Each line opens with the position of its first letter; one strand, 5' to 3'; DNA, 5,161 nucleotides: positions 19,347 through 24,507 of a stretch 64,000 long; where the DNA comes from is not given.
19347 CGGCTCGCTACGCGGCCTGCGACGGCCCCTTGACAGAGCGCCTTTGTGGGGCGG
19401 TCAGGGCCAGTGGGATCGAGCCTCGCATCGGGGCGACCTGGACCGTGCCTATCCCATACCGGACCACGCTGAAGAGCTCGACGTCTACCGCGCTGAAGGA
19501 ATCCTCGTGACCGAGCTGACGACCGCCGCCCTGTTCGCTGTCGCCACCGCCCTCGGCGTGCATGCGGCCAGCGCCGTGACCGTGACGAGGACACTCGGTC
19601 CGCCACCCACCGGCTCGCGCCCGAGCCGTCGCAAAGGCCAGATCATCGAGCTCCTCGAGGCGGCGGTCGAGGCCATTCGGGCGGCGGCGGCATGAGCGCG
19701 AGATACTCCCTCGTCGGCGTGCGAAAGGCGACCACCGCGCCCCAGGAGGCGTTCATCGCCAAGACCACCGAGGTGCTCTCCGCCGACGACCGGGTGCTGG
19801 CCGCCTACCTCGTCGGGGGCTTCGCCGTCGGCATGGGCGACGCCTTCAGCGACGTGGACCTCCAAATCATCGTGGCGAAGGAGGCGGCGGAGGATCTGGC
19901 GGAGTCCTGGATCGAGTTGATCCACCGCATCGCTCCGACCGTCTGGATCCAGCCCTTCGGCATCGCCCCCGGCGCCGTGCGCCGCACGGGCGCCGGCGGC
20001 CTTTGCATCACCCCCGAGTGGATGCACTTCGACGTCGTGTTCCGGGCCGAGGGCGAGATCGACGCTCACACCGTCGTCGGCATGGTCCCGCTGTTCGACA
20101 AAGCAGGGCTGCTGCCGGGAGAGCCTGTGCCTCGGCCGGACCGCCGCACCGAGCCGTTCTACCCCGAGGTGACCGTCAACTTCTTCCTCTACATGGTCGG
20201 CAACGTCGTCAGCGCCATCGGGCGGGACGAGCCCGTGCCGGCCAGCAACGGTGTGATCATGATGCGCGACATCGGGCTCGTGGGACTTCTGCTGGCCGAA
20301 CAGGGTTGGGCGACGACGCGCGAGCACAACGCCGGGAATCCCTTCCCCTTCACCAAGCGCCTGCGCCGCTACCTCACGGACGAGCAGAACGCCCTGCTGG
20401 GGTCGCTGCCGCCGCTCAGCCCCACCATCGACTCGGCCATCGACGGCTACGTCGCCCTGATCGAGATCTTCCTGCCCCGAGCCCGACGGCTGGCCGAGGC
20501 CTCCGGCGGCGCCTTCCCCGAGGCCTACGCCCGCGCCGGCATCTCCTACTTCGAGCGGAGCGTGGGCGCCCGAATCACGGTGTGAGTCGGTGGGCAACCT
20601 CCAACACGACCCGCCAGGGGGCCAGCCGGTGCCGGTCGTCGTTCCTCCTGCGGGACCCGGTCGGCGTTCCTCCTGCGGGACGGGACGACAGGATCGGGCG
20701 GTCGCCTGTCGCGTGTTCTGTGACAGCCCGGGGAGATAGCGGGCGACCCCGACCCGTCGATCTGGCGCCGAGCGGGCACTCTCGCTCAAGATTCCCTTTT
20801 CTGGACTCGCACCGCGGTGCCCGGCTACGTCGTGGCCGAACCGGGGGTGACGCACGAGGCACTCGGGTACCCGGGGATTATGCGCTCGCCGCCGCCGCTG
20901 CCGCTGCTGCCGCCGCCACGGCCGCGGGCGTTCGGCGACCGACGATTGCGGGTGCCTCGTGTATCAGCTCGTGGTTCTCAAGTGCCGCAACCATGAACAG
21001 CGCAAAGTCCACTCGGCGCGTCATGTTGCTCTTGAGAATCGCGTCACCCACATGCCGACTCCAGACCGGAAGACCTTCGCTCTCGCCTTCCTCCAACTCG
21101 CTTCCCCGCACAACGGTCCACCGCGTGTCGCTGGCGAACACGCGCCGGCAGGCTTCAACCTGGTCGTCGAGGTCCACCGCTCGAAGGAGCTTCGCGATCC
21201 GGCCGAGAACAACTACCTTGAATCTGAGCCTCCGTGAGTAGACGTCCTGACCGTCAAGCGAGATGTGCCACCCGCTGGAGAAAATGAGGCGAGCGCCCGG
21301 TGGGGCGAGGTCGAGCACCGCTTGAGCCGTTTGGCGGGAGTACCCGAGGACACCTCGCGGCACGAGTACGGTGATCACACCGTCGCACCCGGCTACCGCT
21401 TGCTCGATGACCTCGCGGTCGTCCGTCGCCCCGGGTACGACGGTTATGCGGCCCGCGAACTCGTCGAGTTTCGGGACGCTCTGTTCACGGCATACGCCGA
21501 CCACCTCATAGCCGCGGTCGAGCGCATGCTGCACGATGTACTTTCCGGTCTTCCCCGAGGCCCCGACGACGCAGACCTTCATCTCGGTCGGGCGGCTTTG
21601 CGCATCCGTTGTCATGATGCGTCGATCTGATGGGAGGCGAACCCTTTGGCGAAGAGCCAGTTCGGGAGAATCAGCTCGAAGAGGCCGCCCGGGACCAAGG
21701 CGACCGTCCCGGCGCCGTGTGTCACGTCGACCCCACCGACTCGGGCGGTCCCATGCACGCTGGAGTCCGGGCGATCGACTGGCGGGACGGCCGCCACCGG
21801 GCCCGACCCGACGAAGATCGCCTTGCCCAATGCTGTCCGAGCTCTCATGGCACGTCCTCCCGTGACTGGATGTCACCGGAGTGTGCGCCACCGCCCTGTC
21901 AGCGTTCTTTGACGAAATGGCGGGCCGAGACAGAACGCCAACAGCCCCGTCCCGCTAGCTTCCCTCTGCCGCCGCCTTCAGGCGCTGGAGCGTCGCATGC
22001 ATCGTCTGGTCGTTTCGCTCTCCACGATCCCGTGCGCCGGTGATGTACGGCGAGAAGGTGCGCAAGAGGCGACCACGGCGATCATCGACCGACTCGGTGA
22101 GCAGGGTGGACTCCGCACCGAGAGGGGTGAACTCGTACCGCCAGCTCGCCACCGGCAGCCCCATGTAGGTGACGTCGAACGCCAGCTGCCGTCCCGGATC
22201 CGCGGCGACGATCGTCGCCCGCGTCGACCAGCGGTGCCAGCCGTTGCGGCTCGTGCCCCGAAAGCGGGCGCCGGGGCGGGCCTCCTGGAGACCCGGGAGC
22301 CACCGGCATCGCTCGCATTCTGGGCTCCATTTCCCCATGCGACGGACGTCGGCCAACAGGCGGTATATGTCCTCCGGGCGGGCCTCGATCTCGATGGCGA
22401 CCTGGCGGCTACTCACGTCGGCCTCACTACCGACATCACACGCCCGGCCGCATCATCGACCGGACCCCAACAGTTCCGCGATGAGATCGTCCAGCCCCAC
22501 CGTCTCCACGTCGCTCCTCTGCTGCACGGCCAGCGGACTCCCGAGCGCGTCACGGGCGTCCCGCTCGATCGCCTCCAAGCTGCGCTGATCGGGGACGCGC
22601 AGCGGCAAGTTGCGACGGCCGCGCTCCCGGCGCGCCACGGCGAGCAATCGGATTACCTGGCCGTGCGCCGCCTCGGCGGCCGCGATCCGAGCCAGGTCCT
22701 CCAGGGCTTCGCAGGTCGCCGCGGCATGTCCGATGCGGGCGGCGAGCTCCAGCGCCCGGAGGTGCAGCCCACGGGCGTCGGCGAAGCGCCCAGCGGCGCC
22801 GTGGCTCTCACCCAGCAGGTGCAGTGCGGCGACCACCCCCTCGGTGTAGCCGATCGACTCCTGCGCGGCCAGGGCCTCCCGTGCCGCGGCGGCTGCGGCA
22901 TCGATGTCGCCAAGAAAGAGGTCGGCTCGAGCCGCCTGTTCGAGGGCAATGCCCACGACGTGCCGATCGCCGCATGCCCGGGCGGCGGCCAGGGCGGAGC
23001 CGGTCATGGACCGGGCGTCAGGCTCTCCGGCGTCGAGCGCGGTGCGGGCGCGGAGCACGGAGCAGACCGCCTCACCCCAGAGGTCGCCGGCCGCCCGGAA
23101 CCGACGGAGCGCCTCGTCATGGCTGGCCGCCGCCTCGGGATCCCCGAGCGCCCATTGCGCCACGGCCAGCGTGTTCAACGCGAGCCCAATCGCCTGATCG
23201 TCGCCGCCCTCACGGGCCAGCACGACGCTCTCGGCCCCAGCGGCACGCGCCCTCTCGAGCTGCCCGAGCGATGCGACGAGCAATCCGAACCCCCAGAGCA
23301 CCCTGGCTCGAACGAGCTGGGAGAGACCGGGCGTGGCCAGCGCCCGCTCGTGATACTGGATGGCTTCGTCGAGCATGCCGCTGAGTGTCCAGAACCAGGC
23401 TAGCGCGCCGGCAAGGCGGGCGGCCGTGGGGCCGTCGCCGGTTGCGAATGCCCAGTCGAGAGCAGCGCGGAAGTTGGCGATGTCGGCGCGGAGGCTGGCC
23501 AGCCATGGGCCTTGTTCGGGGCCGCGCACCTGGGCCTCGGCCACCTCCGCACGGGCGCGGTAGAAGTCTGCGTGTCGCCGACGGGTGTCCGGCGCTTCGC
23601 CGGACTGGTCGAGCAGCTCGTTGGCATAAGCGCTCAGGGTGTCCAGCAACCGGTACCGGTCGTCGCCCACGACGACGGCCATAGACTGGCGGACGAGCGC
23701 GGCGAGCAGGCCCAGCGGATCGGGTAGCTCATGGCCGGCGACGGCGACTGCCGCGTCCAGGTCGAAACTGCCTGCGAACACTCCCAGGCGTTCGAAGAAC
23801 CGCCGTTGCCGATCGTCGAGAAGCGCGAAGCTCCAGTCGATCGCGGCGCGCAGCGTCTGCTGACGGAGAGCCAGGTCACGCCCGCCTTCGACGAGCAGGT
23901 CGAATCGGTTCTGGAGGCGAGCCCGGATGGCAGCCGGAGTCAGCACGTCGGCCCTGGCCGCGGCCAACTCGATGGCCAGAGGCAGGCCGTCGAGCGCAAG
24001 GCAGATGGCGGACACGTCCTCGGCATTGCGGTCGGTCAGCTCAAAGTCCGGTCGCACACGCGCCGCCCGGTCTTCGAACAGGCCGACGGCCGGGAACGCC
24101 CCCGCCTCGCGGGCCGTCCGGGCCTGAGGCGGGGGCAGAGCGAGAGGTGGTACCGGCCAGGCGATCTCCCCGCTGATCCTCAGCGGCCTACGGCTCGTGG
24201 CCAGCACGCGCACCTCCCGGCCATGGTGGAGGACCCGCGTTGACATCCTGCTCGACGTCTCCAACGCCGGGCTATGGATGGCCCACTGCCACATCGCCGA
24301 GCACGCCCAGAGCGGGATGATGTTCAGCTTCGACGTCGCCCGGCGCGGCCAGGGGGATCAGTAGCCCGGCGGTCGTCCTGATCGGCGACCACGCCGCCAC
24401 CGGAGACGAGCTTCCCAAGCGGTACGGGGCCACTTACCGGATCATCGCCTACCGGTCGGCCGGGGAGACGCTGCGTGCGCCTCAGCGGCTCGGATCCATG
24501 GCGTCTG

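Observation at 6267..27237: Dispersed family of 26-nt tandem repeats at six intergenic loci, all in the same orientation and confined to the accessory third of the window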

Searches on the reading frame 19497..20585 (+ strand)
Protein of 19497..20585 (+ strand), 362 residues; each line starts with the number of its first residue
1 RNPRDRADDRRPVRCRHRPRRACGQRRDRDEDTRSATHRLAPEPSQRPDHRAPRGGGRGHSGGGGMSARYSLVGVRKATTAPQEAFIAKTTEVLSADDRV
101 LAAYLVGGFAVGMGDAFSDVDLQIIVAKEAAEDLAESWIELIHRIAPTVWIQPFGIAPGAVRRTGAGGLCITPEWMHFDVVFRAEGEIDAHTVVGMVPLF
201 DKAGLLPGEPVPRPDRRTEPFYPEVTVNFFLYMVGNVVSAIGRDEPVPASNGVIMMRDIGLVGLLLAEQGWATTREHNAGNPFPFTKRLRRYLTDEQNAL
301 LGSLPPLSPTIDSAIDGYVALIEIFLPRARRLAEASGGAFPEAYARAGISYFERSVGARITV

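Call 15: search_protein_families(library=pfam, proteins=[window:19497-20585:+], max_evalue=0.01)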
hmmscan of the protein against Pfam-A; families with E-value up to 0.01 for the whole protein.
window:19497-20585:+ (362 aa): 1 family
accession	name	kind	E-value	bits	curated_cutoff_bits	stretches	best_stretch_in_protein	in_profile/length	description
PF18765.7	Polbeta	-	0.0022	18.6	26.9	1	89-136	2-50/93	Polymerase beta, Nucleotidyltransferase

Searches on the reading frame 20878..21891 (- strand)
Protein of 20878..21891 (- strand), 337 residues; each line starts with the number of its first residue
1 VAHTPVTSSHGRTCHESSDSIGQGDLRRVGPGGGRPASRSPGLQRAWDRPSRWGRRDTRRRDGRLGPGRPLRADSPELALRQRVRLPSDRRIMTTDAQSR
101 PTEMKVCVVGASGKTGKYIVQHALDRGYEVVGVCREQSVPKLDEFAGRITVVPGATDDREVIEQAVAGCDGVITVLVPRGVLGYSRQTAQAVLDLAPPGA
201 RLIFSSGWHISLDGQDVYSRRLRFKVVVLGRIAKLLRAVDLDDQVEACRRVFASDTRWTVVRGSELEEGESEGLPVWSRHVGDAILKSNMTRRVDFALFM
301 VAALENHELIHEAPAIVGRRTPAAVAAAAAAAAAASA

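Call 15: search_protein_families(library=pfam, proteins=[window:20878-21891:-], max_evalue=0.01)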
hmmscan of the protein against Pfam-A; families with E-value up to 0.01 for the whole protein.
window:20878-21891:- (337 aa): 5 families
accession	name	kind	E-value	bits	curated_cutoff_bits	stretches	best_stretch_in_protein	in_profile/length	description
PF13460.12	NAD_binding_10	-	1.5e-18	67.7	27.2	1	110-306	1-183/184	NAD(P)H-binding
PF05368.20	NmrA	-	1.4e-10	41.8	27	1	104-177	3-78/298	NmrA-like family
PF01370.27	Epimerase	-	3.7e-06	27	20.9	1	106-175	1-71/240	NAD dependent epimerase/dehydratase family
PF01113.26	DapB_N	-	0.00063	20.3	25.6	1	104-182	1-81/124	Dihydrodipicolinate reductase, N-terminus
PF16363.11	GDP_Man_Dehyd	-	0.0062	16.5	27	1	108-166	2-71/332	GDP-mannose 4,6 dehydratase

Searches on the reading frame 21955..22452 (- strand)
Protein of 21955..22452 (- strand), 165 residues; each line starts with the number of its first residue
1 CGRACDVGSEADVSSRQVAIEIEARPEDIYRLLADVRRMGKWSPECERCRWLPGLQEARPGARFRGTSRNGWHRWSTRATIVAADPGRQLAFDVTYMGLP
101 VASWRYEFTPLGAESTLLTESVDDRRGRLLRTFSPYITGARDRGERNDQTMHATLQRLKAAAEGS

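Call 15: search_protein_families(library=pfam, proteins=[window:21955-22452:-], max_evalue=0.01)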
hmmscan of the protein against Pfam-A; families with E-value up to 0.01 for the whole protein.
window:21955-22452:- (165 aa): 3 families
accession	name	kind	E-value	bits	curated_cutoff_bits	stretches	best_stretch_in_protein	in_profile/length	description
PF10604.15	Polyketide_cyc2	-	2.7e-15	57.3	27.4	1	18-163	6-142/142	Polyketide cyclase / dehydrase and lipid transport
PF03364.25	Polyketide_cyc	-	9.1e-08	32.9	23.4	1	22-112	1-86/126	Polyketide cyclase / dehydrase and lipid transport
PF08327.17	AHSA1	-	0.00081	20.1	22.1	1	24-132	2-97/125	Activator of Hsp90 ATPase homolog 1-like protein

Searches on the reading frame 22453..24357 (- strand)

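Call 15: search_protein_families(library=pfam, proteins=[window:22453-24357:-], max_evalue=0.01)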
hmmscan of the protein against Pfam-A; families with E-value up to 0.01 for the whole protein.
window:22453-24357:- (634 aa): 3 families
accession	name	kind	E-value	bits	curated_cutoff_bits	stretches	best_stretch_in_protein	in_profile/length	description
PF13424.12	TPR_12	-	5e-13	49.5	30.1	2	351-415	3-69/77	Tetratricopeptide repeat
PF00515.34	TPR_1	-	0.0018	18.5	27.8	0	326-341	14-29/34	Tetratricopeptide repeat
PF13176.12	TPR_7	-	0.0057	17.1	27.9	0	317-342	3-28/36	Tetratricopeptide repeat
